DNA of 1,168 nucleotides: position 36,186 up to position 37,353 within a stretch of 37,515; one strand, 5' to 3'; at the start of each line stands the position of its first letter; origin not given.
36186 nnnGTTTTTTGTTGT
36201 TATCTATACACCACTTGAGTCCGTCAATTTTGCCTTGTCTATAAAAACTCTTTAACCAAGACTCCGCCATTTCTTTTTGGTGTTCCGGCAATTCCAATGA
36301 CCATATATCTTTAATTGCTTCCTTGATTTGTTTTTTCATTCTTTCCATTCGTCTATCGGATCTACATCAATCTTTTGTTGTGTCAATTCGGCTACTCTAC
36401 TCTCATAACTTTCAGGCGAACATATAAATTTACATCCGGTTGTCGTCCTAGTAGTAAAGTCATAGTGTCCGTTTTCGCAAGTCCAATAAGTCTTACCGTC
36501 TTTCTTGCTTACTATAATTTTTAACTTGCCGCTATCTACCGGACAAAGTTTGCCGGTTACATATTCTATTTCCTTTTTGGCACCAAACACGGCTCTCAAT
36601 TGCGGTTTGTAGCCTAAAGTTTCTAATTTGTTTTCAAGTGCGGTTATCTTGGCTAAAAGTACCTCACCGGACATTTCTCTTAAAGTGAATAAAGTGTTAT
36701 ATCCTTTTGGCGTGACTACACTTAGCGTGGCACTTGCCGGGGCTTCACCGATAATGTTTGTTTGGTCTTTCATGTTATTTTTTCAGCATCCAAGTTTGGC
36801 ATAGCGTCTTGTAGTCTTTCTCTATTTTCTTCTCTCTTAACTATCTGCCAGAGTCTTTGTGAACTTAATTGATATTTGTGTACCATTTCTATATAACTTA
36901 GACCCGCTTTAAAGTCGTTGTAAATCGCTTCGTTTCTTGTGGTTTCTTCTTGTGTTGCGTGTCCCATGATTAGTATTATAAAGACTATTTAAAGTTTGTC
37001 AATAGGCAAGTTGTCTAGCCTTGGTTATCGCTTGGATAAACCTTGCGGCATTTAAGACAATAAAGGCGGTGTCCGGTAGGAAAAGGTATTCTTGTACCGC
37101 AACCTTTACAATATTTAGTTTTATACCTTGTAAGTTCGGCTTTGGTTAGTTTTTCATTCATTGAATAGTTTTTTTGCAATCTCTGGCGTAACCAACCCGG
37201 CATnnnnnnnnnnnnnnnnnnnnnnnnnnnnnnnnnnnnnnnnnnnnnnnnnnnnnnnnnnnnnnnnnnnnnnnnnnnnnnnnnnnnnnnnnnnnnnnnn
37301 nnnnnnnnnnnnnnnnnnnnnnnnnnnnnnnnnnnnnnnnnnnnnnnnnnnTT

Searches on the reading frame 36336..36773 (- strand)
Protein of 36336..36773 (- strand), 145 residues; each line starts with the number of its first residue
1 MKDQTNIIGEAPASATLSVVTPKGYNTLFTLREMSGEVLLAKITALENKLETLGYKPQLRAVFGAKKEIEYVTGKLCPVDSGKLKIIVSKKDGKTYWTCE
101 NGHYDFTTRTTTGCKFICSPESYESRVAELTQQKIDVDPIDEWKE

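Call 13: search_protein_families(library=phrogs, proteins=[window:36336-36773:-], max_evalue=0.001)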
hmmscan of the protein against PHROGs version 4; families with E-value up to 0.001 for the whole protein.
window:36336-36773:- (145 aa): 0 families

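Call 38: search_protein_families(library=pfam, proteins=[window:36336-36773:-], max_evalue=0.1)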
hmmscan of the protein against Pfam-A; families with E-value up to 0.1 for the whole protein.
window:36336-36773:- (145 aa): 1 family
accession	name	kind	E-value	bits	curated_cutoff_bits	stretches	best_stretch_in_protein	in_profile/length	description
PF20626.4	EGF_Sp38_C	-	0.064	13.7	24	0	107-128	11-32/50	Zona-pellucida-binding protein (Sp38) C-terminal EGF-like domain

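Call 91: find_homologous_proteins(query=window:36336-36773:-, max_evalue=0.001)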
Query window:36336-36773:- (145 aa): 34 proteins with E <= 0.001 among 74 candidates.
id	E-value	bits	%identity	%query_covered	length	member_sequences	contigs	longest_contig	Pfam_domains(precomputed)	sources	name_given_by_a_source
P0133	1.5e-53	198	71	87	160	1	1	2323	-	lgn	-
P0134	2.3e-50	188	62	92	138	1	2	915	-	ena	-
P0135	3.1e-49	184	61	90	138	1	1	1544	-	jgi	jgi:hypothetical protein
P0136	1.2e-46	176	74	81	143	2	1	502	-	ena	-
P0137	7.9e-46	173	55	99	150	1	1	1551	-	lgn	-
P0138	5.0e-44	168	68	81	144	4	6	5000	-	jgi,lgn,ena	jgi:hypothetical protein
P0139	5.4e-44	167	73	78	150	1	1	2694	-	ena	-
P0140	2.8e-43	165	62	86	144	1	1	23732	-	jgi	-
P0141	6.1e-43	164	72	78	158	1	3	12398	-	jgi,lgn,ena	jgi:hypothetical protein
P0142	9.2e-43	163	63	94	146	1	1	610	-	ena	-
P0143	3.4e-42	162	70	78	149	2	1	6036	-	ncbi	-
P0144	5.6e-42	161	62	86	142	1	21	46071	-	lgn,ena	-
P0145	1.2e-41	160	100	54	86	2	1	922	-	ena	-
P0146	2.0e-41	159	69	81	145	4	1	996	-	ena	-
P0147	2.3e-41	159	70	78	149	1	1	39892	-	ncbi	-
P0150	1.3e-37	147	64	81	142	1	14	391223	-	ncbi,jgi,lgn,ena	jgi:hypothetical protein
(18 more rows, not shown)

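Call 92: find_encoding_contigs(protein=P0150, flank=10000, max_places=2)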
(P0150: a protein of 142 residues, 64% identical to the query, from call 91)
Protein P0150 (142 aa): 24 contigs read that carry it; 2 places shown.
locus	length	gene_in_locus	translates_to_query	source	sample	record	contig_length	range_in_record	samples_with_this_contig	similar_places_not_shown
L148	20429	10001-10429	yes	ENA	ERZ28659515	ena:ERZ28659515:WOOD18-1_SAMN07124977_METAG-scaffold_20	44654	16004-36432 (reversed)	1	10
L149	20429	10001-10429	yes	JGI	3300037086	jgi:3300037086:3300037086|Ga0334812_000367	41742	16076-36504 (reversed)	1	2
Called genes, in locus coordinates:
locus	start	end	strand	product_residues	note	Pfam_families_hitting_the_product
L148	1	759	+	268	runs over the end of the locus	-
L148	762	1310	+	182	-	PF00877:NLPC_P60 (faint)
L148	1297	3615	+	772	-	-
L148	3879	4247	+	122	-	-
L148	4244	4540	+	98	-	-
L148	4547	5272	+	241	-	PF01510:Amidase_2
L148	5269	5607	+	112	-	-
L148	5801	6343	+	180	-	PF01844:HNH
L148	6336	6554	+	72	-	-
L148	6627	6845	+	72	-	PF01844:HNH (weak)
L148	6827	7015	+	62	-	-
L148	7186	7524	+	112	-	-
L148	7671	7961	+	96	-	-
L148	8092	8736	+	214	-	-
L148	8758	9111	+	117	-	-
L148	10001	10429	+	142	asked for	-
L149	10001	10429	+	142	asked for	-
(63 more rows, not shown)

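Call 93: find_encoding_contigs(protein=P0147, flank=10000, max_places=1)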
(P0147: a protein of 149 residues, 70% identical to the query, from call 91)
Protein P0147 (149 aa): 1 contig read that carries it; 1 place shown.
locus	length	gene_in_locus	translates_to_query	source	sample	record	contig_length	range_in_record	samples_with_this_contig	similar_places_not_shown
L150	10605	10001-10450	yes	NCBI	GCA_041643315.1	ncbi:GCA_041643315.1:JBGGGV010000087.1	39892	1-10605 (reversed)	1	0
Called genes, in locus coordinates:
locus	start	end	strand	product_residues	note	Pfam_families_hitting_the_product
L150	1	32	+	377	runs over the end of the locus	PF24175:SU10_adaptor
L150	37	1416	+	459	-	-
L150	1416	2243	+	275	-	-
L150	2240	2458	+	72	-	-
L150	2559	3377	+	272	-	-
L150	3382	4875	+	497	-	-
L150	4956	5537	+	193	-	PF07460:NUMOD3 (weak), PF01844:HNH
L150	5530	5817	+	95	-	-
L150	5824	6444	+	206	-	PF05257:CHAP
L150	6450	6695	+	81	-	-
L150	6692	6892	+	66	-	-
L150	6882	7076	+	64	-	-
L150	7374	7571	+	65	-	-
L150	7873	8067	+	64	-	PF18903:DUF5659 (weak)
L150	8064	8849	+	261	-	PF01672:Plasmid_parti_N (weak)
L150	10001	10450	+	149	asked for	-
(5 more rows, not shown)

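Call 107: predict_structure(alignment_id=A6)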
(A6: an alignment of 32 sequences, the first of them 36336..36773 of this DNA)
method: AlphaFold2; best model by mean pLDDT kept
length: 145 residues; sequences in the alignment: 32
mean_pLDDT: 78.3   pTM: 0.43
mean pLDDT of the five models: 78.3, 78.2, 78.0, 77.9, 77.0
residues with pLDDT >= 90: 19; 70-90: 91; 50-70: 27; < 50: 8
segments of 3 or more residues with pLDDT < 50: 1-3
pLDDT, mean of each block of 10 residues (from residue 1): 50 79 85 84 90 84 61 88 88 89 84 87 86 57 50
secondary structure, 60 per line:
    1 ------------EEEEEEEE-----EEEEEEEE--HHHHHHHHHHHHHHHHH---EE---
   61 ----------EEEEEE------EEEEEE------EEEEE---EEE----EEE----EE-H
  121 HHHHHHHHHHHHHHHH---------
elements in order: E13-20 E26-33 H36-52 E71-76 E83-88 E95-99 E103-105 E110-112 H120-136

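Call 109: fold_search(model_id=the predicted structure, library=pdb)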
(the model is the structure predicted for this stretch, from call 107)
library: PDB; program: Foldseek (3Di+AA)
matches with E <= 10: 339; with E <= 0.001: 0
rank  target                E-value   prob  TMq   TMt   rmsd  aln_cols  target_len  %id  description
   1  1kh0_A                3.7e-01  0.87  0.25  0.51  19.5        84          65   11  Accurate Computer Base Design of a New Backbone Conformation in the Second Turn of Protein L (released 2002-01-23)
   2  5ztm_B                3.9e-01  0.14  0.20  0.18  17.4       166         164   10  Crystal structure of MLE dsRBDs in complex with roX2 (R2H1) (released 2019-03-06)
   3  5ztm_A                4.1e-01  0.15  0.22  0.19  17.6       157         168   11  Crystal structure of MLE dsRBDs in complex with roX2 (R2H1) (released 2019-03-06)
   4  1jml                  4.9e-01  0.94  0.25  0.44   3.0        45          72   11  Conversion of Monomeric Protein L to an Obligate Dimer by Computational Protein Design (released 2001-10-10)
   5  1k51                  6.6e-01  0.91  0.25  0.45   2.9        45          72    9  A G55A Mutation Induces 3D Domain Swapping in the B1 Domain of Protein L from Peptostreptococcus magnus (released 2001-12-05)
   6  8cht_C                6.6e-01  0.08  0.18  0.18  24.9       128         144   16  Crystal structure of human PURA (fragment Glu57-Glu212, PUR repeat I and II) (released 2024-02-21)
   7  3p2z_A                6.6e-01  0.06  0.13  0.10  17.1       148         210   14  Polo-like kinase I Polo-box domain in complex with PLHSpTA phosphopeptide from PBIP1 (released 2011-04-27)
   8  1k50_A                8.3e-01  0.63  0.24  0.49  18.7        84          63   10  A V49A Mutation Induces 3D Domain Swapping in the B1 Domain of Protein L from Peptostreptococcus magnus (released 2001-12-05)
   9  4exw_A                8.3e-01  0.33  0.24  0.26  14.7        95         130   14  The structure of DdrB from Deinococcus: a new fold for single-stranded DNA binding proteins. (released 2012-07-11)
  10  5ekz                  8.8e-01  0.18  0.24  0.17  14.6       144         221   14  Crystal structure of mouse Taco1 (released 2016-06-29)
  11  5j19_B                9.9e-01  0.05  0.14  0.10  18.1       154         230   14  phospho-Pon binding-induced Plk1 dimerization (released 2016-06-15)
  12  9r2r_C                9.9e-01  0.04  0.12  0.13  21.4       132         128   10  De novo designed M7 protein fold (released 2025-05-14)
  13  1hz6_A                1.0e+00  0.57  0.25  0.49  18.5        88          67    9  CRYSTAL STRUCTURES OF THE B1 DOMAIN OF PROTEIN L FROM PEPTOSTREPTOCOCCUS MAGNUS WITH A TYROSINE TO TRYPTOPHAN SUBSTITU (released 2001-04-04)
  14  8crc                  1.1e+00  0.06  0.15  0.11  15.1       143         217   12  Structure of human Plk1 PBD in complex with Allopole-A (released 2023-08-16)
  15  4noe_C                1.2e+00  0.25  0.26  0.28  15.9       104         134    6  Crystal structure of DdrB bound to 30b ssDNA (released 2015-05-20)
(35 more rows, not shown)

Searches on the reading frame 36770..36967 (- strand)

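Call 13: search_protein_families(library=phrogs, proteins=[window:36770-36967:-], max_evalue=0.001)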
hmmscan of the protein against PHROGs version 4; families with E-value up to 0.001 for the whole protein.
window:36770-36967:- (65 aa): 3 families
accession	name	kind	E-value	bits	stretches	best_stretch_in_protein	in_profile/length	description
phrog_532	-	transcription regulation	1.4e-07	32.7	1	7-53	79-126/132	late transcriptional activator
phrog_836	-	transcription regulation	0.00071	20.7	1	10-52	84-127/133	late transcriptional activator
phrog_38043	-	unknown function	0.00097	20.1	0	9-52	8-51/162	-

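Call 38: search_protein_families(library=pfam, proteins=[window:36770-36967:-], max_evalue=0.1)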
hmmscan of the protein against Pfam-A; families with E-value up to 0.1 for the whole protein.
window:36770-36967:- (65 aa): 1 family
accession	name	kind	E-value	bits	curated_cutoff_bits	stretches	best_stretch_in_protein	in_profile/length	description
PF08765.17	Mor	-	1.2e-07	32.1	24.9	1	7-51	57-100/107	Mor transcription activator family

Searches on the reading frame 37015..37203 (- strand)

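Call 38: search_protein_families(library=pfam, proteins=[window:37015-37203:-], max_evalue=0.1)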
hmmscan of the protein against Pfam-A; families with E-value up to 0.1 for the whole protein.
window:37015-37203:- (62 aa): 3 families
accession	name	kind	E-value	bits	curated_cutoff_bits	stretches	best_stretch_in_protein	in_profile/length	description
PF12773.13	DZR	-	0.0034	18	27.3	1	28-59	11-37/45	Double zinc ribbon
PF00130.28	C1_1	-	0.019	15.2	26.5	1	27-54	9-36/53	Phorbol esters/diacylglycerol binding domain (C1 domain)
PF18912.6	DZR_2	-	0.05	13.9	27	1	23-53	30-56/56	Double zinc ribbon domain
